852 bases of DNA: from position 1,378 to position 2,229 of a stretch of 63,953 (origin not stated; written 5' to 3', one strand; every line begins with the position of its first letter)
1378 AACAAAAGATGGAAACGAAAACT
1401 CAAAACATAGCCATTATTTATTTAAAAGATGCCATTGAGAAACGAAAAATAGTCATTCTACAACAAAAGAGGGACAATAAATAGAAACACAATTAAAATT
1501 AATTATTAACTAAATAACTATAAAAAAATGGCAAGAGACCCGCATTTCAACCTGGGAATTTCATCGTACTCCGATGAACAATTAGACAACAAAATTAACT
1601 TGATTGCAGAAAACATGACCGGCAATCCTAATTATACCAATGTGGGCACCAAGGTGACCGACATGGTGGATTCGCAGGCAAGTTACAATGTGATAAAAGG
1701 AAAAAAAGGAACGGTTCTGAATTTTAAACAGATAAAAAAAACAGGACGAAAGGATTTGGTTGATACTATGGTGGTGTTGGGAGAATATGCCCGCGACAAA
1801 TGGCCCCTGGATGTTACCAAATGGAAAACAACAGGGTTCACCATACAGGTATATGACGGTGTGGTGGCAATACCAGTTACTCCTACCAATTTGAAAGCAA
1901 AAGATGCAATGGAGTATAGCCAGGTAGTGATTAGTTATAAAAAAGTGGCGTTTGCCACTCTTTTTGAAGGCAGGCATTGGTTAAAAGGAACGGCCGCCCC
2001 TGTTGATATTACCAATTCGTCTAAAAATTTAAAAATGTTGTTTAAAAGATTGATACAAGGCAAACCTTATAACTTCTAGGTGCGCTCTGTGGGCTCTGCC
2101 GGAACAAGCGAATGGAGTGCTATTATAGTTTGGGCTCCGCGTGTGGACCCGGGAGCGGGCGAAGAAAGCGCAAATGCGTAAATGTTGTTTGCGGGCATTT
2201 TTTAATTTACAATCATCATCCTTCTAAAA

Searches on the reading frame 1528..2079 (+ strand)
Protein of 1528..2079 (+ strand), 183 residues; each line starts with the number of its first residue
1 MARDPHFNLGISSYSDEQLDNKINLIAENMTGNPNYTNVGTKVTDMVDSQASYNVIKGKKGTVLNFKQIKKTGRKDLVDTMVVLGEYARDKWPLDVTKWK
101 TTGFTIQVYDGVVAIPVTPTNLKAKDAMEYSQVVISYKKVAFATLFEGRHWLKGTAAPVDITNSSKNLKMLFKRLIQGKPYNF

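Call 10: search_protein_families(library=pfam, proteins=[window:1528-2079:+], max_evalue=0.01)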
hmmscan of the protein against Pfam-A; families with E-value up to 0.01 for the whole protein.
window:1528-2079:+ (183 aa): 0 families

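Call 81: find_homologous_proteins(query=window:1528-2079:+, max_evalue=0.001)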
Query window:1528-2079:+ (183 aa): 5 proteins with E <= 0.001 among 61 candidates.
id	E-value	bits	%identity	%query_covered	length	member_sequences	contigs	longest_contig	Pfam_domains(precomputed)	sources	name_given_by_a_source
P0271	2.6e-117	407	100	100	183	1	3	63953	-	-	-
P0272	6.5e-74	265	65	100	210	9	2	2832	PF00041.28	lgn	-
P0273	3.3e-64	234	63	97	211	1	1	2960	-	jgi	jgi:hypothetical protein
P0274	4.2e-59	217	56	99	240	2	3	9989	-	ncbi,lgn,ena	-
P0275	1.2e-33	134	39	93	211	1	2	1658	-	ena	-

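Call 89: predict_structure(alignment_id=A5)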
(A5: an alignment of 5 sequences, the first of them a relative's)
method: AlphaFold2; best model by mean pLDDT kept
length: 210 residues; sequences in the alignment: 5
mean_pLDDT: 69.3   pTM: 0.50
mean pLDDT of the five models: 69.3, 60.8, 56.9, 52.5, 49.2
residues with pLDDT >= 90: 22; 70-90: 91; 50-70: 59; < 50: 38
segments of 3 or more residues with pLDDT < 50: 1-3, 108-127, 129-133, 166-169, 206-210
pLDDT, mean of each block of 10 residues (from residue 1): 53 80 89 78 91 91 89 89 83 77 64 36 43 50 67 72 55 61 71 67 50
secondary structure, 60 per line:
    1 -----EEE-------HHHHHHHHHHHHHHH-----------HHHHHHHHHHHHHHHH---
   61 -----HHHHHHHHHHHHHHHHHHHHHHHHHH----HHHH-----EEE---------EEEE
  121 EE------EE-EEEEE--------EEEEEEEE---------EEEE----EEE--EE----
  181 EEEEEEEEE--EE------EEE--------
elements in order: E6-8 H16-30 H42-57 H66-91 H96-99 E105-107 E117-122 E132-136 E145-152 E162-165 E170-172 E181-189 E200-202

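Call 92: search_protein_families(library=pfam, proteins=[P0272], max_evalue=0.1)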
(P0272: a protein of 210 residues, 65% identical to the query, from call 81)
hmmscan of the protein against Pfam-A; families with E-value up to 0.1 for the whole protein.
P0272 (210 aa): 4 families
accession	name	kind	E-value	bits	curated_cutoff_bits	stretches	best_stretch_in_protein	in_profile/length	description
PF00041.27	fn3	-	9.3e-07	29.4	25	1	119-202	3-83/84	Fibronectin type III domain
PF25788.1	Ig_Rha78A_N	-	0.0064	17.2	27.4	1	156-202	50-99/105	Rha78A-like, N-terminal immunoglobulin domain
PF16656.11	Pur_ac_phosph_N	-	0.0091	17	30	1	147-202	55-91/93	Purple acid Phosphatase, N-terminal domain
PF25059.1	FN3_DSCAM-DSCAML_C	-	0.034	14.9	39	0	159-195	36-72/89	DSCAM/DSCAML C-terminal Fn3-like domain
